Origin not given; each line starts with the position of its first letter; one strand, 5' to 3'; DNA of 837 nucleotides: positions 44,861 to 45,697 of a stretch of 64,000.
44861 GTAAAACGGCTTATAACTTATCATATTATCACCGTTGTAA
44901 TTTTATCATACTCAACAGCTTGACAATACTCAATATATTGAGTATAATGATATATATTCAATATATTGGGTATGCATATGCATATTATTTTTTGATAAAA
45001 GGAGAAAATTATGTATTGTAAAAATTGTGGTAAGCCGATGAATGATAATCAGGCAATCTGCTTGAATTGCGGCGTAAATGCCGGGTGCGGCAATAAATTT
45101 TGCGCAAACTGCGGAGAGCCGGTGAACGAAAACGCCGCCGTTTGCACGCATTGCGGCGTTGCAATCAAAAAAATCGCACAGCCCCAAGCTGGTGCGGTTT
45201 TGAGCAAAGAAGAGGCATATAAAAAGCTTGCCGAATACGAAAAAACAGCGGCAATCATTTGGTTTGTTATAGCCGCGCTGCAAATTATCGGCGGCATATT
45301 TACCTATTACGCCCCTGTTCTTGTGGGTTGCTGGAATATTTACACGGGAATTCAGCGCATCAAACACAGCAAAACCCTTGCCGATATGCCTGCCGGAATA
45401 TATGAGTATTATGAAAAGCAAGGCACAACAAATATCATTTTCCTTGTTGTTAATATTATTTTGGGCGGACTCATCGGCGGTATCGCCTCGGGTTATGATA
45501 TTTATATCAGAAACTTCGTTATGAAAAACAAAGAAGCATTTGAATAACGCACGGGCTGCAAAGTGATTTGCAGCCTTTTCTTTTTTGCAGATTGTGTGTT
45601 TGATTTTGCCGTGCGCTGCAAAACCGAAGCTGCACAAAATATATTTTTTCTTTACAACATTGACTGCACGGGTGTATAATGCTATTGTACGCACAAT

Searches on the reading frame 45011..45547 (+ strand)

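Call 9: search_protein_families(library=pfam, proteins=[window:45011-45547:+], max_evalue=0.01)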
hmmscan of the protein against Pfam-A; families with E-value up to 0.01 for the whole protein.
window:45011-45547:+ (178 aa): 5 families
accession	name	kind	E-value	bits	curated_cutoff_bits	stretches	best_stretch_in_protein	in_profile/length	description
PF13240.11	Zn_Ribbon_1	-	1e-07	31.9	25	2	30-49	1-20/23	zinc-ribbon domain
PF12773.13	DZR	-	9.5e-06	26.1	27.3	1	3-49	1-45/45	Double zinc ribbon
PF13248.11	Zn_ribbon_3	-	1.8e-05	24.5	27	1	31-50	5-24/26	zinc-ribbon domain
PF18912.6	DZR_2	-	0.00047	20.4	27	1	3-48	10-55/56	Double zinc ribbon domain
PF14149.11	YhfH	-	0.003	17.8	27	0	28-42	13-27/37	YhfH-like protein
